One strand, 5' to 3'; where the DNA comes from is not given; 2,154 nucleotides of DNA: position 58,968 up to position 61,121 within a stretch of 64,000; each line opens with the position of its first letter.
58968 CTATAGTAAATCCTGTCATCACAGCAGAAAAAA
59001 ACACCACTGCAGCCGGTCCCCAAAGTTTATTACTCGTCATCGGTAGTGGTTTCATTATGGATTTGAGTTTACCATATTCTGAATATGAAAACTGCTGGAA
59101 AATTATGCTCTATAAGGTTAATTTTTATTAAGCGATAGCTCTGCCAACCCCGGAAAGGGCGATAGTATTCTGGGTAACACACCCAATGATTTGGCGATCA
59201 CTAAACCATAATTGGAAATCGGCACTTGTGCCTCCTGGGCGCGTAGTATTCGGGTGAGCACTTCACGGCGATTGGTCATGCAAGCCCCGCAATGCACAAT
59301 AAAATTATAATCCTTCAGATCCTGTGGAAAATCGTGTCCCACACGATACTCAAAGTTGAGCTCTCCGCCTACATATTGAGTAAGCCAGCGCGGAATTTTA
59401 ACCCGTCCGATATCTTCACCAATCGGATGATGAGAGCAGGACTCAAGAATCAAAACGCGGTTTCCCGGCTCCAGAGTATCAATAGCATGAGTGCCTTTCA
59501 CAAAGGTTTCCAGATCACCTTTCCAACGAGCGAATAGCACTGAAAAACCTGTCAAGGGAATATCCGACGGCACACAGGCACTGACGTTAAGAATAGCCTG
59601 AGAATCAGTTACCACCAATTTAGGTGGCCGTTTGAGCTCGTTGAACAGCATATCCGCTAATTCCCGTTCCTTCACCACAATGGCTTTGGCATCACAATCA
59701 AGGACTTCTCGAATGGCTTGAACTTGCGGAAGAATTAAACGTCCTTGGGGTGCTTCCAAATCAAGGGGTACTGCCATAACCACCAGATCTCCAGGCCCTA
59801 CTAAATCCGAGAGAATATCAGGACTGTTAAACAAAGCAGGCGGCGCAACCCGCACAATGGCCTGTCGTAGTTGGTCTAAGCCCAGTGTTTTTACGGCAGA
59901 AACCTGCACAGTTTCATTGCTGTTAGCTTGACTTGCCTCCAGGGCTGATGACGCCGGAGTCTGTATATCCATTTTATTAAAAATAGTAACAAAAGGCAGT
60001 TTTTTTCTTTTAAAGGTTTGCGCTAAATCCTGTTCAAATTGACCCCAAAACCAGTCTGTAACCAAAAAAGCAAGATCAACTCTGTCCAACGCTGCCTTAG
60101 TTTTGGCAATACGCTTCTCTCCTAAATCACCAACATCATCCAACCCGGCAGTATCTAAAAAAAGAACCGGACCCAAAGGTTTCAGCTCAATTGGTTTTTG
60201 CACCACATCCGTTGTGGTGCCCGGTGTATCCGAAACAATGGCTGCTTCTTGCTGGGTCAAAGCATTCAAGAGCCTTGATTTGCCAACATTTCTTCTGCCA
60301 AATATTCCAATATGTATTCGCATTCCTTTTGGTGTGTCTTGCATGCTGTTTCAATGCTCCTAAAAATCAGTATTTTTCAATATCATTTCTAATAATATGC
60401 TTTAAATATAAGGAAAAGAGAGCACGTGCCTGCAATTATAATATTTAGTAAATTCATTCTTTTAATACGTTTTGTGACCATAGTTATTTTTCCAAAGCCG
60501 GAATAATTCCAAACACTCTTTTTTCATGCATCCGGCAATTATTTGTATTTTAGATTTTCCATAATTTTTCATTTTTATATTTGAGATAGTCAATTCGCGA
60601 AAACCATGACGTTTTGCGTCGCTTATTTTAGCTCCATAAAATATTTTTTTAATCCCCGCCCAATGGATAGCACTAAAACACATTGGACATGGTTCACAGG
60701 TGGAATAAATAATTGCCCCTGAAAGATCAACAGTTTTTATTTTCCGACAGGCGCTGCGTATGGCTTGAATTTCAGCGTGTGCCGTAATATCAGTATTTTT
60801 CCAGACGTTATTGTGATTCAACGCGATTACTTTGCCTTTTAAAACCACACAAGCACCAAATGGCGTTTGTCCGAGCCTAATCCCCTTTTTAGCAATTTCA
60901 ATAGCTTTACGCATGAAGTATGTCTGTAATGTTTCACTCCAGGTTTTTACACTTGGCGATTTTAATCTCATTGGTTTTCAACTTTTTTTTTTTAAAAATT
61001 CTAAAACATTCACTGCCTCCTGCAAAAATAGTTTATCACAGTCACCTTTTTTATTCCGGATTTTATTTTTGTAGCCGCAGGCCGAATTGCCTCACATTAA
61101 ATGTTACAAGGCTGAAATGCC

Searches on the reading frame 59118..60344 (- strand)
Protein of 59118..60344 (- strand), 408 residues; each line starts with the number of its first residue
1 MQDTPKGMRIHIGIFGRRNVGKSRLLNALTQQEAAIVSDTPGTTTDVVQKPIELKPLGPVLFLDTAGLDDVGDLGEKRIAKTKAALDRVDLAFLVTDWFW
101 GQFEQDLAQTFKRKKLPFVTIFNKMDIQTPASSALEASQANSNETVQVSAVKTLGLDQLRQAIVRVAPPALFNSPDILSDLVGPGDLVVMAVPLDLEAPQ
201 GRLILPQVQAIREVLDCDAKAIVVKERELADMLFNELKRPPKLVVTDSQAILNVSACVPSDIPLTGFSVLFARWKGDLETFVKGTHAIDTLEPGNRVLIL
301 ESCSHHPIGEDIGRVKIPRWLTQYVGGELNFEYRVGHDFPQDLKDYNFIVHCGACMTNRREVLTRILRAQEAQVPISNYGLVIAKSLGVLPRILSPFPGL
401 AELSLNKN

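Call 18: find_related_loci(query=window:59118-60344:-, collection=genome_contigs, flank=10000)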
Query window:59118-60344:- (408 aa) in genome_contigs; peptide patterns used: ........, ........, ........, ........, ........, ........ (x = any residue, [..] = any of these).
48 stretches matched a pattern; 10 encode a relative of the query (tblastn E <= 1e-3); 10 distinct loci.
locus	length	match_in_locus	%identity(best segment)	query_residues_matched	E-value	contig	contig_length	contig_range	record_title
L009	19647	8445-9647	65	1-402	0e+0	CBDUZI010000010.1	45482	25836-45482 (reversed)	MAG TPA_asm: uncultured bacterium isolate SRR22302359_metabat2_40 genome assembly, contig: ERZ25073601.40, whole genome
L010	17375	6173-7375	63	1-402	3e-176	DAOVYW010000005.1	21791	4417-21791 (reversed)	MAG TPA_asm: Candidatus Firestonebacteria bacterium isolate CSMAG_1793 CSMAG_1793_k141_2632872_length_21791_cov_15.9848,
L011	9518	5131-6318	65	1-397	3e-176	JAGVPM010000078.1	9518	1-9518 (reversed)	MAG: Candidatus Goldiibacteriota bacterium isolate DeMMO3_7 c_000000062846, whole genome shotgun sequence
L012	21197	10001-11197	65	1-400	4e-174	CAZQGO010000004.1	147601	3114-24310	MAG TPA_asm: uncultured bacterium isolate SRP214966_co1_238 genome assembly, contig: NODE_56_length_147601_cov_10.770153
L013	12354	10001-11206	64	1-403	4e-169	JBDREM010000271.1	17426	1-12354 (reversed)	MAG: Planctomycetota bacterium isolate MEGAHIT-group-1.315 k141_3125637, whole genome shotgun sequence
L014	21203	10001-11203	62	2-403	9e-169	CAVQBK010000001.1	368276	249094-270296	MAG: uncultured bacterium isolate MFD02923.bin.1.27 genome assembly, contig: contig_11471, whole genome shotgun sequence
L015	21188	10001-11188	63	1-397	4e-168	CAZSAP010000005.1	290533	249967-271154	MAG TPA_asm: uncultured bacterium isolate binchicken_co269_236 genome assembly, contig: NODE_21_length_290533_cov_55.539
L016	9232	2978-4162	63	1-396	7e-168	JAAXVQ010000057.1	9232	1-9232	MAG: Candidatus Firestonebacteria bacterium isolate W9_Combined_metabat1_077 W9_Combined_metabat1_077_NODE_4363, whole g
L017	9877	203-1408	62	2-404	3e-167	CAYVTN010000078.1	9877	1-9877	MAG TPA_asm: uncultured bacterium isolate binchicken_co224_182 genome assembly, contig: NODE_7204_length_9877_cov_4.2738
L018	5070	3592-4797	61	1-403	6e-167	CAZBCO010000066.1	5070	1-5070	MAG TPA_asm: uncultured Planctomycetota bacterium isolate SRP067234_co1_310 genome assembly, contig: k99_216998, whole g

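Call 19: list_cluster_members(proteins=[P0002, window:59118-60344:-])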
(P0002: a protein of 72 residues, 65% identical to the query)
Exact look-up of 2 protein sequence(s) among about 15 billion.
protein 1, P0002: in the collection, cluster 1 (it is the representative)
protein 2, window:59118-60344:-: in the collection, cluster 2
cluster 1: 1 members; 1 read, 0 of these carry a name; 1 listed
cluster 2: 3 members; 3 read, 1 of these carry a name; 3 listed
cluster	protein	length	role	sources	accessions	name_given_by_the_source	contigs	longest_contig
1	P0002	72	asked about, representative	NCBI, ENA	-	-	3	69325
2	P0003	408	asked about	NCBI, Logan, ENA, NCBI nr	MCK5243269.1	[FeFe] hydrogenase H-cluster maturation GTPase HydF [bacterium]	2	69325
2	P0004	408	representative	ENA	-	-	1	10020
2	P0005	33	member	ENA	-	-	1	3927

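Call 42: search_protein_families(library=ncbifam, proteins=[L014:8030-9436:+, L012:7959-9371:+, L014:6216-7256:+, L009:7015-7830:+, L010:4320-5471:+], max_evalue=0.00001)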
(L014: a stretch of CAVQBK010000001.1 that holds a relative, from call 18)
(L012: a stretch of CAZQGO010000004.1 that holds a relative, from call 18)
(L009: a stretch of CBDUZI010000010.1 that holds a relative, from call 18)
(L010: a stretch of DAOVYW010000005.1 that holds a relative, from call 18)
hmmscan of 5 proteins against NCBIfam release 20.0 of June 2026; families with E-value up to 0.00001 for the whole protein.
L014:8030-9436:+ (468 aa): 17 families
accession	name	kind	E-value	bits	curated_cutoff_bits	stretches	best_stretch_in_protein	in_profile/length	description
NF008909.0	PRK12273.1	subfamily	1.4e-169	565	510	1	2-461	4-465/474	aspartate ammonia-lyase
TIGR00839.1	aspA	equivalog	5.4e-138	460.8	681.2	1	4-434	1-433/468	aspartate ammonia-lyase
TIGR00979.1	fumC_II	equivalog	7.3e-122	407.4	664.75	1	4-457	2-456/458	class II fumarate hydratase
NF011092.0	PRK14515.1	subfamily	2.7e-120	402.4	876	1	3-424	11-432/479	aspartate ammonia-lyase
NF009089.0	PRK12425.1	equivalog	4.8e-97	325.7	840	1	3-463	2-463/464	class II fumarate hydratase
TIGR00838.1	argH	equivalog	8.1e-22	77.8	279.5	1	132-412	100-370/455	argininosuccinate lyase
NF006554.0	PRK09053.1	equivalog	3.3e-19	69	595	1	142-402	112-364/453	3-carboxy-cis,cis-muconate cycloisomerase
NF008964.0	PRK12308.1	equivalog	4.7e-19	68.2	657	1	136-411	106-371/624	argininosuccinate lyase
TIGR00928.1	purB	equivalog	1.7e-18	66.7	326.2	1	152-335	110-287/436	adenylosuccinate lyase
TIGR02426.1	protocat_pcaB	equivalog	1.2e-17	63.9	355.75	1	140-339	100-289/338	3-carboxy-cis,cis-muconate cycloisomerase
NF006500.1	PRK08937.2-4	subfamily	2e-16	59.8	626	1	133-425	101-386/448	adenylosuccinate lyase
NF002563.0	PRK02186.1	subfamily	4.8e-15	54.9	625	1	134-411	511-779/890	argininosuccinate lyase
NF052536.2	CoM_syn_XcbD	exception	2.3e-12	46.4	600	1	151-397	119-357/443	3-sulfopropionylcysteine synthase XcbD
NF052535.1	CoM_syn_XcbC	exception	4.7e-11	42.1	575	1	149-411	121-372/495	2-phosphosulfolactate phosphatase XcbC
NF004631.0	PRK05975.1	equivalog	4.8e-11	42.2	371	1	135-335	104-292/352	3-carboxy-cis,cis-muconate cycloisomerase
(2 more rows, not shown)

L012:7959-9371:+ (470 aa): 16 families
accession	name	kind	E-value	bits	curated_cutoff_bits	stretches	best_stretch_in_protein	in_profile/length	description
NF008909.0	PRK12273.1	subfamily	2.9e-170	567.2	510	1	3-462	4-465/474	aspartate ammonia-lyase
TIGR00839.1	aspA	equivalog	2.6e-135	452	681.2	1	5-464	1-462/468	aspartate ammonia-lyase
NF011092.0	PRK14515.1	subfamily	8e-127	423.9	876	1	3-424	10-431/479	aspartate ammonia-lyase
TIGR00979.1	fumC_II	equivalog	6e-114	381.3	664.75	1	4-458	1-456/458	class II fumarate hydratase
NF009089.0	PRK12425.1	equivalog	6.7e-91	305.4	840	1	5-460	3-459/464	class II fumarate hydratase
TIGR00838.1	argH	equivalog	3.9e-20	72.3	279.5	1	135-411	102-368/455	argininosuccinate lyase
NF006554.0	PRK09053.1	equivalog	8.6e-19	67.7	595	1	140-346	109-308/453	3-carboxy-cis,cis-muconate cycloisomerase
NF008964.0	PRK12308.1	equivalog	5.4e-16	58.1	657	1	137-412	106-371/624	argininosuccinate lyase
TIGR02426.1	protocat_pcaB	equivalog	6.5e-16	58.2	355.75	1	140-347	99-296/338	3-carboxy-cis,cis-muconate cycloisomerase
TIGR00928.1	purB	equivalog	2.6e-15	56.1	326.2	1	141-340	98-291/436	adenylosuccinate lyase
NF006500.1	PRK08937.2-4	subfamily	3.5e-13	49.1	626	1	137-339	104-299/448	adenylosuccinate lyase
NF004631.0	PRK05975.1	equivalog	5.2e-11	42.1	371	1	133-334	101-290/352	3-carboxy-cis,cis-muconate cycloisomerase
NF052536.2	CoM_syn_XcbD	exception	1.2e-10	40.7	600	1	160-333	127-293/443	3-sulfopropionylcysteine synthase XcbD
NF052535.1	CoM_syn_XcbC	exception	5.1e-10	38.7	575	1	142-412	113-372/495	2-phosphosulfolactate phosphatase XcbC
NF002563.0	PRK02186.1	subfamily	2.7e-08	32.5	625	1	138-407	514-774/890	argininosuccinate lyase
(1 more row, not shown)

L014:6216-7256:+ (346 aa): 18 families
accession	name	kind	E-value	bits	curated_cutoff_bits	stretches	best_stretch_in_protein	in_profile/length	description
TIGR03956.1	rSAM_HydE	equivalog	1.9e-97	326.5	254.6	1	4-332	12-333/340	[FeFe] hydrogenase H-cluster radical SAM maturase HydE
TIGR03910.1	pyrrolys_PylB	equivalog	1.7e-36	125.9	348.2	1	7-294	22-302/347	methylornithine synthase PylB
TIGR00433.2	bioB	equivalog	6.8e-25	87.9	225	1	11-289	10-282/307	biotin synthase BioB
TIGR03957.1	rSAM_HmdB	equivalog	8.5e-17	61.3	320.9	1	7-288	5-278/317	5,10-methenyltetrahydromethanopterin hydrogenase cofactor biosynthesis protein HmdB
TIGR03955.1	rSAM_HydG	equivalog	5.6e-16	58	312.15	1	12-282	56-330/470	[FeFe] hydrogenase H-cluster radical SAM maturase HydG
TIGR02351.2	thiH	equivalog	5.9e-15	55.2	380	1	6-163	38-194/364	2-iminoacetate synthase ThiH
TIGR03551.1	F420_cofH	equivalog_domain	6e-14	51.6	374.1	1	15-141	13-137/345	5-amino-6-(D-ribitylamino)uracil--L-tyrosine 4-hydroxyphenyl transferase CofH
NF005609.0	PRK07360.1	equivalog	1.9e-12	46.6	426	1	7-142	25-161/374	7,8-didemethyl-8-hydroxy-5-deazariboflavin synthase subunit CofH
TIGR00423.1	TIGR00423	subfamily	2.7e-10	40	260.25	1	46-134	10-96/310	CofH family radical SAM protein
TIGR03700.1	mena_SCO4494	equivalog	9.5e-09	34.6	434.55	1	11-117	19-124/351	aminofutalosine synthase MqnE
TIGR03699.1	menaquin_MqnC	equivalog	1.3e-08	34.1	428.1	1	43-121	43-121/342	cyclic dehypoxanthinyl futalosine synthase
NF006687.0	PRK09234.1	equivalog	2.6e-08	32.5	1018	1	12-117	500-607/849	bifunctional FO biosynthesis protein CofGH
NF001199.0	PRK00164.2-1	equivalog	4.8e-07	29.2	231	1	45-163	16-132/308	GTP 3',8-cyclase MoaA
NF053743.1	LipS2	equivalog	5.6e-06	26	270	1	47-178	29-163/292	LipS2 family lipoyl synthase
NF006276.0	PRK08444.1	equivalog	6.8e-06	25.3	560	0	23-118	29-126/353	aminofutalosine synthase MqnE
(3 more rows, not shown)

L009:7015-7830:+ (271 aa): 4 families
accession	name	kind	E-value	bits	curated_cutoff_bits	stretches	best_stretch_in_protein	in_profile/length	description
TIGR03956.1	rSAM_HydE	equivalog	1.6e-66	224.9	254.6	1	2-259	81-331/340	[FeFe] hydrogenase H-cluster radical SAM maturase HydE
TIGR03910.1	pyrrolys_PylB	equivalog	5e-20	71.7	348.2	1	3-223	89-302/347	methylornithine synthase PylB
TIGR03957.1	rSAM_HmdB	equivalog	2.7e-11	43.3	320.9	1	30-215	101-277/317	5,10-methenyltetrahydromethanopterin hydrogenase cofactor biosynthesis protein HmdB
TIGR00433.2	bioB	equivalog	4.2e-11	42.6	225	1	2-218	75-282/307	biotin synthase BioB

L010:4320-5471:+ (383 aa): 20 families
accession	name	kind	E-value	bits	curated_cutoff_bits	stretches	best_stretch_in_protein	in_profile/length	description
TIGR03956.1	rSAM_HydE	equivalog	1.3e-89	300.8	254.6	1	36-361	9-327/340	[FeFe] hydrogenase H-cluster radical SAM maturase HydE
TIGR03910.1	pyrrolys_PylB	equivalog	3.1e-35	121.7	348.2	1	42-325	22-298/347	methylornithine synthase PylB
TIGR00433.2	bioB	equivalog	2.5e-22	79.5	225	1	49-324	13-282/307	biotin synthase BioB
TIGR03957.1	rSAM_HmdB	equivalog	1.2e-16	60.8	320.9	1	48-321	11-277/317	5,10-methenyltetrahydromethanopterin hydrogenase cofactor biosynthesis protein HmdB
TIGR03551.1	F420_cofH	equivalog_domain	1.9e-13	50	374.1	1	54-154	15-117/345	5-amino-6-(D-ribitylamino)uracil--L-tyrosine 4-hydroxyphenyl transferase CofH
TIGR00423.1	TIGR00423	subfamily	7.6e-12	45.1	260.25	1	80-155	9-84/310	CofH family radical SAM protein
TIGR02351.2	thiH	equivalog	8.1e-12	44.9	380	1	33-197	30-193/364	2-iminoacetate synthase ThiH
NF005609.0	PRK07360.1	equivalog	2.3e-11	43.1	426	1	47-155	30-141/374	7,8-didemethyl-8-hydroxy-5-deazariboflavin synthase subunit CofH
TIGR03699.1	menaquin_MqnC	equivalog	9.8e-11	41.1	428.1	1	55-154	17-119/342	cyclic dehypoxanthinyl futalosine synthase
TIGR03955.1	rSAM_HydG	equivalog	1.4e-10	40.2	312.15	1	47-216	56-228/470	[FeFe] hydrogenase H-cluster radical SAM maturase HydG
NF001199.0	PRK00164.2-1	equivalog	4.6e-10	39.1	231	1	66-196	4-130/308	GTP 3',8-cyclase MoaA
NF006276.0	PRK08444.1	equivalog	3.5e-09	36.1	560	1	55-153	26-126/353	aminofutalosine synthase MqnE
TIGR03700.1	mena_SCO4494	equivalog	4.5e-09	35.7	434.55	1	54-152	24-124/351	aminofutalosine synthase MqnE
TIGR02668.1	moaA_archaeal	equivalog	9.1e-09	34.7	325.25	1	80-197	14-129/303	GTP 3',8-cyclase MoaA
NF004911.0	PRK06267.1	equivalog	2.3e-08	33.6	305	1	54-301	5-243/351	hypothetical protein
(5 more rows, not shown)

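Call 48: find_homologous_proteins(query=L012:6844-7887:+, max_evalue=1e-30)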
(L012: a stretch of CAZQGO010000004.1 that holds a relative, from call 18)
Query L012:6844-7887:+ (347 aa): 7985 proteins with E <= 1e-30 among 8000 candidates; the best 120 are listed.
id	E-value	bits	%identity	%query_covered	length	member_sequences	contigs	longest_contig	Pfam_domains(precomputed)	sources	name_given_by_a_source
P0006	1.6e-234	796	100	100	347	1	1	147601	PF04055.28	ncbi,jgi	-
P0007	1.2e-141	490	63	96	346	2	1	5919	PF04055.28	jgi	jgi:biotin synthase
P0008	1.4e-134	467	59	97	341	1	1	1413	PF04055.28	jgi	jgi:biotin synthase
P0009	1.5e-133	463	59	97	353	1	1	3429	PF04055.28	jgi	jgi:biotin synthase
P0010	2.1e-133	463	61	97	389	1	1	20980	PF04055.28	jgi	jgi:biotin synthase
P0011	2.4e-133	463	61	95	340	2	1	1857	PF04055.28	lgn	-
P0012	4.5e-132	459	61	95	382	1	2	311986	PF04055.28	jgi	jgi:biotin synthase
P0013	1.8e-131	457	59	98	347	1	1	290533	PF04055.28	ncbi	-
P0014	4.2e-131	455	60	97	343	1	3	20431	PF04055.28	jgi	-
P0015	6.6e-131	455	60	97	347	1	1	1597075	PF04055.28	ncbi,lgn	ncbi:MAG: [FeFe] hydrogenase H-cluster radical SAM maturase HydE [candidate division FCPU426 bacteri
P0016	1.2e-130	454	60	97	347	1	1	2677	PF04055.28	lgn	-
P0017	2.7e-130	453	59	97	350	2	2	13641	PF04055.28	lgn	-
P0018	6.7e-130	452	58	97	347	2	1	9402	PF04055.28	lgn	-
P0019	1.1e-129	451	60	97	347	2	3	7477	PF04055.28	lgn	-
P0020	8.6e-129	448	60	97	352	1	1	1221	PF04055.28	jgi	jgi:biotin synthase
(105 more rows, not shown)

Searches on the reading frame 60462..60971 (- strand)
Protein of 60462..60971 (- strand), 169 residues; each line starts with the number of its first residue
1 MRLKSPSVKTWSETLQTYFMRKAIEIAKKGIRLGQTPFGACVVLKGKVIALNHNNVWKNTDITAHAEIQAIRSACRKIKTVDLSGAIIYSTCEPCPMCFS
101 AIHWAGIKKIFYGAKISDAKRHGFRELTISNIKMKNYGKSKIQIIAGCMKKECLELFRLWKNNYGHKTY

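Call 8: find_encoding_contigs(protein=window:60462-60971:-, flank=10000, max_places=10)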
Protein window:60462-60971:- (169 aa): 5 contigs read that carry it; 4 places shown.
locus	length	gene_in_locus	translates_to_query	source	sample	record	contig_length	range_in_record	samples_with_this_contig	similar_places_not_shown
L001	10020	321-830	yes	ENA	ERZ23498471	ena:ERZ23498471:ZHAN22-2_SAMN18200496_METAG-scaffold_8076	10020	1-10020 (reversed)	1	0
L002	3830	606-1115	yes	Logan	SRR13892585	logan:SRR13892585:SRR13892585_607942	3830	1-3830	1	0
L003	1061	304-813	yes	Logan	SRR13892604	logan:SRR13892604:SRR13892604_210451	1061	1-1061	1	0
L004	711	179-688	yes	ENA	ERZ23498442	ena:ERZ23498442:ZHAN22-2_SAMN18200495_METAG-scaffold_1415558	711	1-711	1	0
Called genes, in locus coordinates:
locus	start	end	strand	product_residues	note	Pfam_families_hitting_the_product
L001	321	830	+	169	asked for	PF00383:dCMP_cyt_deam_1, PF14437:MafB19-deam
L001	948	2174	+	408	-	PF01926:MMR_HSR1, PF02421:FeoB_N (weak), PF18128:HydF_dimer, PF18133:HydF_tetramer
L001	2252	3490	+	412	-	PF00015:MCPsignal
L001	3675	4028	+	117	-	PF01740:STAS, PF13466:STAS_2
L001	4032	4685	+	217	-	PF00753:Lactamase_B, PF23023:Anti-Pycsar_Apyc1 (faint), PF12706:Lactamase_B_2 (weak)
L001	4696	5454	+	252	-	PF18935:DUF5683 (faint)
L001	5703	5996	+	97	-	-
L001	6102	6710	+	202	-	PF13338:AbiEi_4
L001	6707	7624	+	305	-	PF08843:AbiEii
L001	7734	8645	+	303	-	-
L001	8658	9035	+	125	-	PF01042:Ribonuc_L-PSP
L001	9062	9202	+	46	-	-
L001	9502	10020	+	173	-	?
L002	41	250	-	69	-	-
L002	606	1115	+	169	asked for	PF00383:dCMP_cyt_deam_1, PF14437:MafB19-deam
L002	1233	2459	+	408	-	PF01926:MMR_HSR1, PF02421:FeoB_N (weak), PF18128:HydF_dimer, PF18133:HydF_tetramer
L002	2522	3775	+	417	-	PF00015:MCPsignal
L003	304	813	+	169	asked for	PF00383:dCMP_cyt_deam_1, PF14437:MafB19-deam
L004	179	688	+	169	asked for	PF00383:dCMP_cyt_deam_1, PF14437:MafB19-deam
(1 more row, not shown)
